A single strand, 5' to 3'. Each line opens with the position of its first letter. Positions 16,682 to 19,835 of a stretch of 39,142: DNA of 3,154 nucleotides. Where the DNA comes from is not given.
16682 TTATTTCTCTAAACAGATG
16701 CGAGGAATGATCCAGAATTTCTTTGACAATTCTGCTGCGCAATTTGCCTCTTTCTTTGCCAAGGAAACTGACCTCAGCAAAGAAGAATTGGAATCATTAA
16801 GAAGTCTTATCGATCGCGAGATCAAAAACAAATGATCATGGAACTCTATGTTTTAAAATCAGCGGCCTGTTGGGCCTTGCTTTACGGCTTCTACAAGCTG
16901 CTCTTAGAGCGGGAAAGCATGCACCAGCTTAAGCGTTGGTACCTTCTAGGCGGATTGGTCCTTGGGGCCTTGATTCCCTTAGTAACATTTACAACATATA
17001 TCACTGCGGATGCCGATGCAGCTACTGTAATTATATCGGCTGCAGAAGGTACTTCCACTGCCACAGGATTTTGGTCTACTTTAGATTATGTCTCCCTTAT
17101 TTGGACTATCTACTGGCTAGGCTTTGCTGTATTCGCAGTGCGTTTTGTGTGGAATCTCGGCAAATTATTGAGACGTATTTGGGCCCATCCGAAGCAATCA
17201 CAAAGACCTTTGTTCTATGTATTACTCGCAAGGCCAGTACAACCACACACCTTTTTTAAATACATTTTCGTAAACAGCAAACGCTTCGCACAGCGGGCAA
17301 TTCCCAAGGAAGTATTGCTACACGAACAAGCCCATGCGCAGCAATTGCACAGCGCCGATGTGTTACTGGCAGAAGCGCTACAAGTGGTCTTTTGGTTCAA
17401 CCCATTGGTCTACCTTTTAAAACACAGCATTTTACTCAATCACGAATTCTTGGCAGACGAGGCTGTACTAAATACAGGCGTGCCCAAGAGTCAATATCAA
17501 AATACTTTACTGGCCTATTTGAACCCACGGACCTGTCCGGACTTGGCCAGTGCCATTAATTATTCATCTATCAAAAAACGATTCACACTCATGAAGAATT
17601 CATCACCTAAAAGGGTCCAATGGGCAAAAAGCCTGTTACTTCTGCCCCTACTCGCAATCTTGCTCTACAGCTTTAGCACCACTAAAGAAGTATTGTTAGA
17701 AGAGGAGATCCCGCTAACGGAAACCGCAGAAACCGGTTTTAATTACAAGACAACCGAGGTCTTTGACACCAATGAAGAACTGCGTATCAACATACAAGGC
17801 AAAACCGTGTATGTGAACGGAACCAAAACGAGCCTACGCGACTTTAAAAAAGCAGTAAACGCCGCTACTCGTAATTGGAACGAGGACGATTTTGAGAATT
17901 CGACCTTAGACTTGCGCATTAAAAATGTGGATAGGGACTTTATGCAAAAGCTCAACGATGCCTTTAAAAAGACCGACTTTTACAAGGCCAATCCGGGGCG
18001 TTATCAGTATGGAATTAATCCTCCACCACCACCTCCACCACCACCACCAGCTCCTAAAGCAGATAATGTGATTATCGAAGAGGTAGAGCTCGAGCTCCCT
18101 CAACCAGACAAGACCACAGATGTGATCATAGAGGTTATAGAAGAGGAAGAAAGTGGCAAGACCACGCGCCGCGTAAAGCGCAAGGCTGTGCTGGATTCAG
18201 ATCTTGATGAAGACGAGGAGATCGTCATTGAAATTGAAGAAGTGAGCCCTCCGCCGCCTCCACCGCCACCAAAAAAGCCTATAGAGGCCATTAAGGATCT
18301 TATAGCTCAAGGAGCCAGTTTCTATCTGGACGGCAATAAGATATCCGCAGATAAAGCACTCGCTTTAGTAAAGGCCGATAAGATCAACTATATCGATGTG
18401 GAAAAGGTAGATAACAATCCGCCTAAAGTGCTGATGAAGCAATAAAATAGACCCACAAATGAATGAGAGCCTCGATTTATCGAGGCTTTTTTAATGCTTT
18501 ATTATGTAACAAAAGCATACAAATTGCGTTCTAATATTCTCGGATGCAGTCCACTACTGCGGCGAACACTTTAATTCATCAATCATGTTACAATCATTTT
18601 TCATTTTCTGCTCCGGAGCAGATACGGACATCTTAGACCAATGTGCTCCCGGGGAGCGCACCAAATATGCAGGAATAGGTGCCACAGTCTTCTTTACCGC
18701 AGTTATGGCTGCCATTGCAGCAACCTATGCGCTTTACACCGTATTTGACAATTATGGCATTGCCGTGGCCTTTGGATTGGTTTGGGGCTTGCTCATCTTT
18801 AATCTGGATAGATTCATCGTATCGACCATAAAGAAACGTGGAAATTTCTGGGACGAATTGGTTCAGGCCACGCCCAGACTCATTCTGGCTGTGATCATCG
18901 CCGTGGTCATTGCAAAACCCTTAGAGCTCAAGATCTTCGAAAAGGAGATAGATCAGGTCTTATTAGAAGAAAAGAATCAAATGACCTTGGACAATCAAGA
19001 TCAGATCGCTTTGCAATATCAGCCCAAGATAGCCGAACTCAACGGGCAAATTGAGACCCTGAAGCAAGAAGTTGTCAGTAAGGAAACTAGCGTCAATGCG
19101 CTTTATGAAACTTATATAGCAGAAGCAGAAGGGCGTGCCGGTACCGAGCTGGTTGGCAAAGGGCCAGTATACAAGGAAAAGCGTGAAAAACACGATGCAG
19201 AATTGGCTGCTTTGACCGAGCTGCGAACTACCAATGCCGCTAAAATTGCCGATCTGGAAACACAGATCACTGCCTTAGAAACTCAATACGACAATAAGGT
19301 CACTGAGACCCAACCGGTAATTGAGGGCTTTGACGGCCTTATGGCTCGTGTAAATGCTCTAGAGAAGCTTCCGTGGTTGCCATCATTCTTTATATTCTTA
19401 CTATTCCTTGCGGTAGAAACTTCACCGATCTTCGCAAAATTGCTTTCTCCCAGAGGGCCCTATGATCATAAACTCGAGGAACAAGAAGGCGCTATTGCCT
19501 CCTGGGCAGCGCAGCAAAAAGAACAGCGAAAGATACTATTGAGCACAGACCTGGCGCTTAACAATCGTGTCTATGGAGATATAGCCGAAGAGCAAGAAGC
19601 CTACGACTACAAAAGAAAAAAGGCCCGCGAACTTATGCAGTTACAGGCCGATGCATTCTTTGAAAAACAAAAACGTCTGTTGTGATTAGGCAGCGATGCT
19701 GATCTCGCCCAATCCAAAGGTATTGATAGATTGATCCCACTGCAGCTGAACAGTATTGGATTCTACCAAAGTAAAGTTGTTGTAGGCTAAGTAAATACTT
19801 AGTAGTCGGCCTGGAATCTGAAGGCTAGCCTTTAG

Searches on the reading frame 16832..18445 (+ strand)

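Call 16: search_protein_families(library=pfam, proteins=[window:16832-18445:+], max_evalue=0.001)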
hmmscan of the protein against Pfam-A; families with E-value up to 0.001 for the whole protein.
window:16832-18445:+ (537 aa): 1 family
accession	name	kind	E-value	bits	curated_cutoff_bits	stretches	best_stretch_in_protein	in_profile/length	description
PF05569.17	Peptidase_M56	-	1.2e-12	48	31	1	159-252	194-294/296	BlaR1 peptidase M56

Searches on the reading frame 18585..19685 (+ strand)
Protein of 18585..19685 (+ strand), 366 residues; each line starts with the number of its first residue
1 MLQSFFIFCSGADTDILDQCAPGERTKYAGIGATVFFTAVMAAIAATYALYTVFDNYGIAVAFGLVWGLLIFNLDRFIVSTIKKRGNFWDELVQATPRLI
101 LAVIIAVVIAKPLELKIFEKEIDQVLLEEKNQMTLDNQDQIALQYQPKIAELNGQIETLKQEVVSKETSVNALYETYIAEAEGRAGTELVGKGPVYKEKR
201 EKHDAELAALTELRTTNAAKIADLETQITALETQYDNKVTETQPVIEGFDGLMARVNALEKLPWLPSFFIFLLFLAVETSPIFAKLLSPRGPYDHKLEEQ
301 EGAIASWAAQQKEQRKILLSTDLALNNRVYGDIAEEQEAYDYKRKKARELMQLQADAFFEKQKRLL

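Call 16: search_protein_families(library=pfam, proteins=[window:18585-19685:+], max_evalue=0.001)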
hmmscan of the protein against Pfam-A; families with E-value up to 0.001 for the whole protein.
window:18585-19685:+ (366 aa): 2 families
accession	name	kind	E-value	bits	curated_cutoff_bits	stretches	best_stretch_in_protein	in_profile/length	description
PF14362.11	DUF4407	-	8.1e-105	350.8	31.3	1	15-301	1-297/297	Domain of unknown function (DUF4407)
PF09340.15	NuA4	-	5.7e-06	26.5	25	1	206-254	1-49/78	Histone acetyltransferase subunit NuA4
